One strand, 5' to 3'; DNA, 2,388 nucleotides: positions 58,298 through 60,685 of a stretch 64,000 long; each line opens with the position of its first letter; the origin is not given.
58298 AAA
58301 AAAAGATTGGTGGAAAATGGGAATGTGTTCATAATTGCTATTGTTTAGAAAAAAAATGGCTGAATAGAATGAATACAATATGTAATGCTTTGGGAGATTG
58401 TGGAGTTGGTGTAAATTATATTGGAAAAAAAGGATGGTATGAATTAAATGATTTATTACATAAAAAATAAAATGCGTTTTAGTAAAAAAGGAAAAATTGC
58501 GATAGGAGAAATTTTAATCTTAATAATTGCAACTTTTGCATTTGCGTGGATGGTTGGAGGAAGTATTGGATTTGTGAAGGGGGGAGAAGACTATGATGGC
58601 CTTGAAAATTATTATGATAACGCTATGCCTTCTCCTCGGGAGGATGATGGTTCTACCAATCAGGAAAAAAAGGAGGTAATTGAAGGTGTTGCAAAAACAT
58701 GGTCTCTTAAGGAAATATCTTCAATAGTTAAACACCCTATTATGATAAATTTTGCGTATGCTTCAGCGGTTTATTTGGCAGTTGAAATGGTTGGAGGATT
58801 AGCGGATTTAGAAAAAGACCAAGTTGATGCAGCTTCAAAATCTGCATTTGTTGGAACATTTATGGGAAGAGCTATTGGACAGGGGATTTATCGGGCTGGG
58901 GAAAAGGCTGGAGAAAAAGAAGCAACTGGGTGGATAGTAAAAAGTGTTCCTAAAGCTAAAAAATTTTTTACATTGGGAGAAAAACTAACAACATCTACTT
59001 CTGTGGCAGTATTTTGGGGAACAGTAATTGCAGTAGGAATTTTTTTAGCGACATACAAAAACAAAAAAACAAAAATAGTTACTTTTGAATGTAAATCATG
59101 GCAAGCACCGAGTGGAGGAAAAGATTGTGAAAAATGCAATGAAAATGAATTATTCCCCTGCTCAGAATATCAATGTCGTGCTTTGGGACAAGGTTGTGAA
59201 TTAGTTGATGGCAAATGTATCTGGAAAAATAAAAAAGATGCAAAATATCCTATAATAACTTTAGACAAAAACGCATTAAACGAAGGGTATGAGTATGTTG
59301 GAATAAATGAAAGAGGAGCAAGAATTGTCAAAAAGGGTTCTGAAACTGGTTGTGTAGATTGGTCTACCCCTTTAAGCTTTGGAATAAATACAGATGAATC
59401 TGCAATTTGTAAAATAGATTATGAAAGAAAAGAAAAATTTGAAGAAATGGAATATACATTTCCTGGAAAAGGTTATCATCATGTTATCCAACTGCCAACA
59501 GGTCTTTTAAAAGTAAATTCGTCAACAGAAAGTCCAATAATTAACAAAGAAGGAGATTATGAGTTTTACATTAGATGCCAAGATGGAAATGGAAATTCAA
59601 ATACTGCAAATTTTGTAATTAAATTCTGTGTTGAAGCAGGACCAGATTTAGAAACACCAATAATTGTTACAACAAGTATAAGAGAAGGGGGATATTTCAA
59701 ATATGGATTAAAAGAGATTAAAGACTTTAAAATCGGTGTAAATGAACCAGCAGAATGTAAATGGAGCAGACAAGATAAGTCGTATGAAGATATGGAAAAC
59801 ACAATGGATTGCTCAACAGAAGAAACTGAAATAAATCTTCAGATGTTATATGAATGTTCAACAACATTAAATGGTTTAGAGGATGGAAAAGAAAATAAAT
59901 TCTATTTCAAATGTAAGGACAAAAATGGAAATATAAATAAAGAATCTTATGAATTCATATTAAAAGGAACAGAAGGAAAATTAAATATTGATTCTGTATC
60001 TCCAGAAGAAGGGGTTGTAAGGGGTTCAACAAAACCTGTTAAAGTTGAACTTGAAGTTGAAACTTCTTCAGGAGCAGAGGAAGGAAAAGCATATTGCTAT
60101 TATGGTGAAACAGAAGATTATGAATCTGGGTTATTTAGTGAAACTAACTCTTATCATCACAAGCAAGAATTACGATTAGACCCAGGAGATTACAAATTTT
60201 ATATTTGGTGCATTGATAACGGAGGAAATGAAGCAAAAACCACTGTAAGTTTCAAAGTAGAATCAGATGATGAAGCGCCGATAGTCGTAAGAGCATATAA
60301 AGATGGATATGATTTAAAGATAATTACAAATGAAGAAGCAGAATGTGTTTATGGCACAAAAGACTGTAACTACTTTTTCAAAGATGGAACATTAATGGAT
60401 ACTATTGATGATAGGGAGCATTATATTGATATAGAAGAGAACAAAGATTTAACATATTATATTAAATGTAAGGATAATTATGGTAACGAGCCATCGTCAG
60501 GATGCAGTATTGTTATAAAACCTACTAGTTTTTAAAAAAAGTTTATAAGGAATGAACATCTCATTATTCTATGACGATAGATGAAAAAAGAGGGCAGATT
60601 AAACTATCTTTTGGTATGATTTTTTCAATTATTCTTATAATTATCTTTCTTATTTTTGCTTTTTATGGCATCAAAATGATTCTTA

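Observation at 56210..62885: Translationally coupled 7-gene operon of type-IV-pilin-like proteins with giant members and no assembly machinery in view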

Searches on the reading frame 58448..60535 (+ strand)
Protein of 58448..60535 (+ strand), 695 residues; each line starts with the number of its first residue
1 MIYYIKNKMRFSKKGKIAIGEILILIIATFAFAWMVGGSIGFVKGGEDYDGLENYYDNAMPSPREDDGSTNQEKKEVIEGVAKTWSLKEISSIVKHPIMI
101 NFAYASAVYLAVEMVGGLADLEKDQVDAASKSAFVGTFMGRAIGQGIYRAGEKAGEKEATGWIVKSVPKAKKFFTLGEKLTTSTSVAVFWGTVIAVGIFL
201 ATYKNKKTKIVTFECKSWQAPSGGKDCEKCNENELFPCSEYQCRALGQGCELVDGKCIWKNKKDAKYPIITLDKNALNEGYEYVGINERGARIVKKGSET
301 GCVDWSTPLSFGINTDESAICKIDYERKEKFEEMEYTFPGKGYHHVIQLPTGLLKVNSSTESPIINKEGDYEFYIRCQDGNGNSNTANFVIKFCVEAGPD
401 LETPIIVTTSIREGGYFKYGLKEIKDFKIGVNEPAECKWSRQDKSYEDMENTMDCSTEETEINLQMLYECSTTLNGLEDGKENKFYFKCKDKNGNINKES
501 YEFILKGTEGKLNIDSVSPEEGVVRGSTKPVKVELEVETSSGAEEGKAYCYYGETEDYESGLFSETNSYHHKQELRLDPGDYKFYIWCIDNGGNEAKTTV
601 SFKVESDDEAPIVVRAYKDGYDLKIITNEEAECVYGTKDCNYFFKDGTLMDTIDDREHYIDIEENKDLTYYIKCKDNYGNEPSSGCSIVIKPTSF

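Call 6: search_protein_families(library=pfam, proteins=[window:58472-60535:+], max_evalue=1)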
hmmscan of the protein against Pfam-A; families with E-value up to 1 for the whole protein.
window:58472-60535:+ (687 aa): 5 families
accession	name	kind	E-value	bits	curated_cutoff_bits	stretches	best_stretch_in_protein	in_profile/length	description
PF07495.19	Y_Y_Y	-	2.2e-08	34.3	26.6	2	569-596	35-64/65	Y_Y_Y domain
PF15418.12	DUF4625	-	3.4e-08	34.3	27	2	568-596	102-130/131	Domain of unknown function (DUF4625)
PF19077.6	Big_13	-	0.0032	18.4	27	0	562-596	65-100/102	Bacterial Ig-like domain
PF25275.1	Golvesin_C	-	0.055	14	31.6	0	539-601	22-80/132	Golvesin C-terminal domain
PF20164.4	GspA_SrpA_N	-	0.23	12.3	27.4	0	347-384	73-112/117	GspA/SrpA SigLec-like domain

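Call 7: search_protein_families(library=ncbifam, proteins=[window:58472-60535:+], max_evalue=1)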
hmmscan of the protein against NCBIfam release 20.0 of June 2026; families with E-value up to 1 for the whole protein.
window:58472-60535:+ (687 aa): 2 families
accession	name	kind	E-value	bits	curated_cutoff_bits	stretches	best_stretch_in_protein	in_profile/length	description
NF047446.1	barrel_OmpL47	domain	0.0026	18.2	40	0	571-596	42-68/68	OmpL47-type beta-barrel domain-containing protein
NF033707.1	T9SS_sortase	equivalog_domain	0.0057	14.3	420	0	568-602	960-994/1095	type IX secretion system sortase PorU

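Call 9: find_encoding_contigs(protein=window:58448-60535:+, flank=10000, max_places=10)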
Protein window:58448-60535:+ (695 aa): 2 contigs read that carry it; 1 place shown.
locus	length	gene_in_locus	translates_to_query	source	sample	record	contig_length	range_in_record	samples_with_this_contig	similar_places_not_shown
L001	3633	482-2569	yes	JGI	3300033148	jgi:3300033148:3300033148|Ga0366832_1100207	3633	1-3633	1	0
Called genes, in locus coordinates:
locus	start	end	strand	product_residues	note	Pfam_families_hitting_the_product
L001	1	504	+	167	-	?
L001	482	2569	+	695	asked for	PF15418:DUF4625 (faint), PF07495:Y_Y_Y (faint)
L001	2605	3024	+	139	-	-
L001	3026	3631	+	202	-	?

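Call 13: find_homologous_proteins(query=window:58472-60535:+, max_evalue=0.001)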
Query window:58472-60535:+ (687 aa): 222 proteins with E <= 0.001 among 7807 candidates; the best 120 are listed.
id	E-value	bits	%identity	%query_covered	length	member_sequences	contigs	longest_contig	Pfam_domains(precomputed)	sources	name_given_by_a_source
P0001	0.0e+0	1504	97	100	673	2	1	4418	PF07495.20,PF15418.13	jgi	-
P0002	8.1e-178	611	47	100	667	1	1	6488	-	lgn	-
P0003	1.1e-176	607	46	99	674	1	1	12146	-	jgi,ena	-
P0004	1.2e-167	577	48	86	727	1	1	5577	-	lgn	-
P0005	5.9e-165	568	45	99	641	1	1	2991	-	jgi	jgi:hypothetical protein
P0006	7.5e-162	558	43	99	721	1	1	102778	-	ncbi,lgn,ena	-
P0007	7.6e-160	551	43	100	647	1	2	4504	PF19077.7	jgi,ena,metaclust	metaclust:\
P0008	6.0e-155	535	43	99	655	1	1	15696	-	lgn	-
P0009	1.3e-153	531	45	87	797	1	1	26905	-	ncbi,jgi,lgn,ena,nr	ncbi:MAG: hypothetical protein KKA64_04905 [Nanoarchaeota archaeon]|nr:hypothetical protein [Nanoarc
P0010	6.4e-153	529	46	86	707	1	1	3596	-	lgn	-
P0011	2.2e-152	527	43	99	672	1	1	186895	-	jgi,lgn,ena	-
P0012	6.9e-152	525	42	99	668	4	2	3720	-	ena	-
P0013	1.1e-151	524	42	99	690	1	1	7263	-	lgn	-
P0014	1.3e-151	524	44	99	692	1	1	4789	-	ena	-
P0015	1.8e-151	524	40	99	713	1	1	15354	-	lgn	-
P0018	6.4e-150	519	42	99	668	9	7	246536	-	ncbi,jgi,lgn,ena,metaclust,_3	metaclust:\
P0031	1.2e-143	498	42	99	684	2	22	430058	-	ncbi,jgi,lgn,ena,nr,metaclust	ncbi:hypothetical protein HN832_02615 [archaeon]|jgi:hypothetical protein|nr:hypothetical protein [a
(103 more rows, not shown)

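Call 14: find_encoding_contigs(protein=P0031, flank=10000, max_places=2)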
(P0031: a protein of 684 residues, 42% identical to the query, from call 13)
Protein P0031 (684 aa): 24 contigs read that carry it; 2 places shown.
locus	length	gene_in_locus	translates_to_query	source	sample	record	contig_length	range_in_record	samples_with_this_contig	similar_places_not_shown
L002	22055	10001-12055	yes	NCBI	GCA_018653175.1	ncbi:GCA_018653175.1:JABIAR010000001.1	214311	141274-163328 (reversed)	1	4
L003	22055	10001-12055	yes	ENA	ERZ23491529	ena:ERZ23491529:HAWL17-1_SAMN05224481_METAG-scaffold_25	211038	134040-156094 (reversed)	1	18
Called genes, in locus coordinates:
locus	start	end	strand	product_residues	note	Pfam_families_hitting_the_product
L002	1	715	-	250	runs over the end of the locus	-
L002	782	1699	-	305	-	-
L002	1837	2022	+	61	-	-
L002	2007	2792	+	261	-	-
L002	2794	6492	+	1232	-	-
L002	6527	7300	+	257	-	-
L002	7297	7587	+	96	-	PF01909:NTP_transf_2, PF18765:Polbeta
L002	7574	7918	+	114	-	PF01934:HepT-like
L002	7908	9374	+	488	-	-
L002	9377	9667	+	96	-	PF01909:NTP_transf_2, PF18765:Polbeta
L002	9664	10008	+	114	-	PF01934:HepT-like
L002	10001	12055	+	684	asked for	-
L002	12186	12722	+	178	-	-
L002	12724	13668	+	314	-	-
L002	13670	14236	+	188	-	-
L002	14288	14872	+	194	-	-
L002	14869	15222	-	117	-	PF25212:HVO_A0114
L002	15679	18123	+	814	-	PF05124:S_layer_C (weak)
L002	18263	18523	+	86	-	PF04014:MazE_antitoxin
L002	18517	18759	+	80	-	PF05016:ParE_toxin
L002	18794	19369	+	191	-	-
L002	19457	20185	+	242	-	-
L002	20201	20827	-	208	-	PF09335:VTT_dom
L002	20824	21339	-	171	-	-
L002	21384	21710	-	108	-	-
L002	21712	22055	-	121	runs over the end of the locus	-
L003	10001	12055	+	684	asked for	-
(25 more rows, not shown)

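Call 15: find_encoding_contigs(protein=P0018, flank=10000, max_places=2)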
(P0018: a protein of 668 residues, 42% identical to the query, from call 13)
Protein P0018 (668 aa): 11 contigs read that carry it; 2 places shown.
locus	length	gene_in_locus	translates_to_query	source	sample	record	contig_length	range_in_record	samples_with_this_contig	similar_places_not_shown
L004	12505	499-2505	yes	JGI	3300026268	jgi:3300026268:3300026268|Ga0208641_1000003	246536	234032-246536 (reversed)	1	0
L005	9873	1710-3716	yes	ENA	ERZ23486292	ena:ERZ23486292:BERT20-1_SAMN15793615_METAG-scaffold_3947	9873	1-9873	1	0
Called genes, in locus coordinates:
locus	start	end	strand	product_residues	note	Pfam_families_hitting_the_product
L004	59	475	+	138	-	-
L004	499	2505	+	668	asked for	-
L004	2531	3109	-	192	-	PF00583:Acetyltransf_1, PF13673:Acetyltransf_10 (weak), PF13508:Acetyltransf_7 (weak)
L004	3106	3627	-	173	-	PF03848:TehB, PF13489:Methyltransf_23 (weak), PF08241:Methyltransf_11 (weak), PF13649:Methyltransf_25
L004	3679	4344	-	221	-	-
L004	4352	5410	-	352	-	PF13353:Fer4_12, PF04055:Radical_SAM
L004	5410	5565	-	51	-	-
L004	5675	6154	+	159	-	-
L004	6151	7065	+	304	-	-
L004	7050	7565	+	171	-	-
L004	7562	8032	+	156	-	-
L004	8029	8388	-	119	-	PF25212:HVO_A0114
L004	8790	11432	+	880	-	-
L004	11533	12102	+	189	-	-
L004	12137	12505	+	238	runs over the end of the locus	-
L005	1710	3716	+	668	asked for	-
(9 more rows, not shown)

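Call 18: find_related_loci(query=A1, collection=genome_contigs, flank=10000)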
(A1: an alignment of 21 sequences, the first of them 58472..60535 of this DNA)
Query A1 (687 aa) in genome_contigs; peptide patterns used: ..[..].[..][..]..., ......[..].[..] (x = any residue, [..] = any of these).
599 stretches matched a pattern (row limit reached: there are more); 553 encode a relative of the query (tblastn E <= 1e-3); the best 80 are kept; 80 distinct loci.
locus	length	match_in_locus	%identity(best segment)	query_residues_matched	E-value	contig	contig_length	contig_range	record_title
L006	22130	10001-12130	43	4-684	6e-173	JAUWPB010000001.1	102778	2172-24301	MAG: Nanoarchaeota archaeon isolate CSMAG_2465 CSMAG_2465_k141_497572_length_102778_cov_44.9906, whole genome shotgun se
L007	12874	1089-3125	42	1-685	3e-163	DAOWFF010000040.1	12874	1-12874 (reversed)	MAG TPA_asm: archaeon isolate CSMAG_1958 CSMAG_1958_k141_4060938_length_12874_cov_11.0000, whole genome shotgun sequence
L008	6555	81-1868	46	88-684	2e-155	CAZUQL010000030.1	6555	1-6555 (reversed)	MAG TPA_asm: Candidatus Woesearchaeota archaeon isolate SRP178699_co1_470 genome assembly, contig: NODE_17053_length_655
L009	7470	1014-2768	44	96-684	1e-154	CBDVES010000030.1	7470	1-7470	MAG TPA_asm: uncultured archaeon isolate SRR22302360_concoct_122 genome assembly, contig: ERZ25073602.3987, whole genome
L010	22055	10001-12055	40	1-683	2e-152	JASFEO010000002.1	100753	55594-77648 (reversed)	MAG: Candidatus Pacearchaeota archaeon isolate D0606M12metaG_Bin_371 D0606M12metaG_FD_scaffold_4_c1, whole genome shotgu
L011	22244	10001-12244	39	1-683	7e-150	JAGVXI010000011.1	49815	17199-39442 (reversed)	Candidatus Pacearchaeota archaeon isolate RIFCSPLOWO2_01_FULL_32_35 rifcsplowo2_01_scaffold_669, whole genome shotgun se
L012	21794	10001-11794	44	90-684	1e-149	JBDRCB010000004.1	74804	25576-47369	MAG: archaeon isolate MEGAHIT-group-1.161 k141_2918550, whole genome shotgun sequence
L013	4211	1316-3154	42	72-684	1e-153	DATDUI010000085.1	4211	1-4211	MAG TPA_asm: Candidatus Nanoarchaeia archaeon isolate SMAG_U8054 k141_521036, whole genome shotgun sequence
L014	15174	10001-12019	40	3-684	7e-149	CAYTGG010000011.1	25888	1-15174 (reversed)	MAG TPA_asm: Candidatus Woesearchaeota archaeon isolate SRP067234_co1_356 genome assembly, contig: k99_187158, whole gen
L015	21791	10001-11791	42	90-684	2e-148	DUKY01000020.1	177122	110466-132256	MAG TPA_asm: Nanoarchaeota archaeon isolate UBA9966 contig_632, whole genome shotgun sequence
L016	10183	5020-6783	45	97-686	1e-148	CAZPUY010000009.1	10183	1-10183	MAG TPA_asm: Candidatus Woesearchaeota archaeon isolate SRP185410_co2_286 genome assembly, contig: NODE_8615_length_1018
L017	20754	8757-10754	41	9-684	1e-147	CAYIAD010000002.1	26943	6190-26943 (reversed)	MAG TPA_asm: Candidatus Woesearchaeota archaeon isolate ERP119705_co1_747 genome assembly, contig: NODE_1769_length_2694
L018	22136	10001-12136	40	1-683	1e-147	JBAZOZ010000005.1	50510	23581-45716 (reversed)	MAG: Candidatus Pacearchaeota archaeon isolate SO_2017_SWC_18 scaffold_633_c1_LP-4_2017, whole genome shotgun sequence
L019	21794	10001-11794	44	77-684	4e-147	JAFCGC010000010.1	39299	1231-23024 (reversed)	Candidatus Pacearchaeota archaeon isolate Meg22_46_Bin_244 Meg22_46_Bin_244_scaffold_2896, whole genome shotgun sequence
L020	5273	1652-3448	43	90-685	2e-148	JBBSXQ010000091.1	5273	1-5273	MAG: Nanoarchaeota archaeon isolate H51-bin157_1 H51_bin157_1_000000000091, whole genome shotgun sequence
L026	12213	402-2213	44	90-684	5e-144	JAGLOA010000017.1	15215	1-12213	MAG: Candidatus Pacearchaeota archaeon isolate RS_7_11 ROV157_7.bin.11.fa_17, whole genome shotgun sequence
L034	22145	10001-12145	38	4-686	6e-142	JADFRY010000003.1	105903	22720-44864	MAG: Nanoarchaeota archaeon isolate B8T1B11 B8T1B11_NODE38, whole genome shotgun sequence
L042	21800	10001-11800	41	97-681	1e-137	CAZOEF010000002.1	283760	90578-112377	MAG TPA_asm: Candidatus Woesearchaeota archaeon isolate SRP263527_co2_228 genome assembly, contig: NODE_12_length_283760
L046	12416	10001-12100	38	2-687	3e-137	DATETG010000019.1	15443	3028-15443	MAG TPA_asm: Candidatus Nanoarchaeia archaeon isolate SMAG_U8309 k141_1041948, whole genome shotgun sequence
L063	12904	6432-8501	38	9-686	7e-133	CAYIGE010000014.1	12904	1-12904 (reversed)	MAG TPA_asm: Candidatus Woesearchaeota archaeon isolate ERP119705_co1_995 genome assembly, contig: NODE_6239_length_1290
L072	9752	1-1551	44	189-684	1e-131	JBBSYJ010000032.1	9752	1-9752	MAG: Nanoarchaeota archaeon isolate H32-bin101_1 H32_bin101_1_000000000032, whole genome shotgun sequence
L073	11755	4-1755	40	99-682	1e-131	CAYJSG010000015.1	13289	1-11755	MAG TPA_asm: Candidatus Woesearchaeota archaeon isolate ERP125453_co1_184 genome assembly, contig: NODE_5061_length_1328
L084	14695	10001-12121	35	9-687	1e-129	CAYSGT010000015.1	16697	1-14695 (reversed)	MAG TPA_asm: Candidatus Woesearchaeota archaeon isolate SRP050083_co2_415 genome assembly, contig: NODE_2444_length_1669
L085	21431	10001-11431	48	218-683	2e-129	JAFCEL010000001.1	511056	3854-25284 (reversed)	Candidatus Pacearchaeota archaeon isolate Meg22_1214_Bin_108 Meg22_1214_Bin_108_scaffold_14, whole genome shotgun sequen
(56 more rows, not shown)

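Call 40: search_solved_structures(query=A1, max_evalue=1)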
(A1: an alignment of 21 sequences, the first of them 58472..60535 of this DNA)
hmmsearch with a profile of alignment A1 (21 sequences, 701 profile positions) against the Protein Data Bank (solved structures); distinct sequences matched with E-value up to 1: 0.

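Call 54: search_protein_families(library=pfam, proteins=[L002:18794-19369:+, L034:20565-21239:+, L026:10630-11166:-, L072:4929-7385:+, L002:2794-6492:+], max_evalue=0.01)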
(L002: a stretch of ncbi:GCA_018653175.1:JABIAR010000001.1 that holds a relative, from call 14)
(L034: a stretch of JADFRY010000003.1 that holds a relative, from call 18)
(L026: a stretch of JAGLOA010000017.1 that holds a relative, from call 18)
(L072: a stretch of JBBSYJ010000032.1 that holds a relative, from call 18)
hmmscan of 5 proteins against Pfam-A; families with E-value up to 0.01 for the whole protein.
L002:18794-19369:+ (191 aa): 0 families

L034:20565-21239:+ (224 aa): 0 families

L026:10630-11166:- (178 aa): 0 families

L072:4929-7385:+ (818 aa): 0 families

L002:2794-6492:+ (1232 aa): 0 families

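Call 55: search_protein_families(library=ncbifam, proteins=[L002:18794-19369:+, L034:20565-21239:+, L026:10630-11166:-, L072:4929-7385:+, L002:2794-6492:+], max_evalue=0.01)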
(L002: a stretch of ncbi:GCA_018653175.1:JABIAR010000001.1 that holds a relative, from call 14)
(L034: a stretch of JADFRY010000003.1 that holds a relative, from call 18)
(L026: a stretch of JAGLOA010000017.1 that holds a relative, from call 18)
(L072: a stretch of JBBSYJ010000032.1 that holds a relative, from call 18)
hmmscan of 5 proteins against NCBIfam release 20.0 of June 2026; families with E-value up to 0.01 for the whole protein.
L002:18794-19369:+ (191 aa): 0 families

L034:20565-21239:+ (224 aa): 0 families

L026:10630-11166:- (178 aa): 5 families
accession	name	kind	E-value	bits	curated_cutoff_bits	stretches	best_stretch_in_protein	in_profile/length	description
NF033505.2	paceosortase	exception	3.8e-67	225.5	80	1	9-174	2-166/167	pacearchaeosortase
TIGR04178.1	exo_archaeo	signature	2.5e-06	27.7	23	1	70-155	5-94/97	exosortase/archaeosortase family protein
NF046081.1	exosort_XrtX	exception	5.9e-05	23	170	1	56-156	62-162/168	exosortase X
TIGR04124.1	archaeo_artE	exception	0.00053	20.1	95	1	11-155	8-150/153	archaeosortase family protein ArtE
NF046083.1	exosort_XrtY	exception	0.0035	17.2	160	1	55-150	72-166/168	exosortase Y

L072:4929-7385:+ (818 aa): 0 families

L002:2794-6492:+ (1232 aa): 0 families

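Call 67: search_protein_families(library=pfam, proteins=[L063:4647-5660:+, L084:8038-9042:+, L042:20747-21800:+, L073:3938-4867:-, L085:13707-15425:-, L046:36-1295:-], max_evalue=0.01)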
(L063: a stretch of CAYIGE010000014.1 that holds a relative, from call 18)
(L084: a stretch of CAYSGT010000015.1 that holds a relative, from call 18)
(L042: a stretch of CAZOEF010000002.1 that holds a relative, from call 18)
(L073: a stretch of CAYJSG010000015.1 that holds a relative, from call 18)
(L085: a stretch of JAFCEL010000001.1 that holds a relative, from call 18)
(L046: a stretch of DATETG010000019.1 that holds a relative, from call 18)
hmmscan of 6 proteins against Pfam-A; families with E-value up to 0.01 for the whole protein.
L063:4647-5660:+ (337 aa): 1 family
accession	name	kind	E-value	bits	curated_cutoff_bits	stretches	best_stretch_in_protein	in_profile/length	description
PF00953.26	Glycos_transf_4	-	5.2e-30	105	27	1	84-244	2-159/160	Glycosyl transferase family 4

L084:8038-9042:+ (334 aa): 1 family
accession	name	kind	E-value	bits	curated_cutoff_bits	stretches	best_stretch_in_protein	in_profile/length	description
PF00953.26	Glycos_transf_4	-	7.9e-28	97.9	27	1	85-245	2-159/160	Glycosyl transferase family 4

L042:20747-21800:+ (351 aa): 1 family
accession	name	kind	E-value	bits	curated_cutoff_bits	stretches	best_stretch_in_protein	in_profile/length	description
PF01699.29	Na_Ca_ex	-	2.2e-16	60.6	24.9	2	24-172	2-149/151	Sodium/calcium exchanger protein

L073:3938-4867:- (309 aa): 1 family
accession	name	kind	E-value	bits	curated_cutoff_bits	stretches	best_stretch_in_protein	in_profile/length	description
PF06550.16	SPP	-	1.7e-15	57.7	23.9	1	63-307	32-278/283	Signal-peptide peptidase, presenilin aspartyl protease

L085:13707-15425:- (572 aa): 2 families
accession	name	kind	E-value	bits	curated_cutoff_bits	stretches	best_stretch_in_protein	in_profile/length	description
PF00999.27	Na_H_Exchanger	-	9.6e-54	183.1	26.2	1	12-371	2-366/375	Sodium/hydrogen exchanger, transmembrane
PF02254.24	TrkA_N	-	7.1e-22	78.4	23.8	1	410-523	3-116/116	TrkA-N domain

L046:36-1295:- (419 aa): 3 families
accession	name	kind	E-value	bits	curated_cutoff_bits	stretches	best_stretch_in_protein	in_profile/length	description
PF01896.25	DNA_primase_S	-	1.7e-07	32.2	26.8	1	113-234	23-162/163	DNA primase small subunit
PF21686.3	LigD_Prim-Pol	-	0.00016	21.8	27.4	1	89-148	94-157/254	LigD, primase-polymerase domain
PF04104.19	DNA_primase_lrg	-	0.0059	16.4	22.4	1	264-336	66-142/266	Eukaryotic and archaeal DNA primase, large subunit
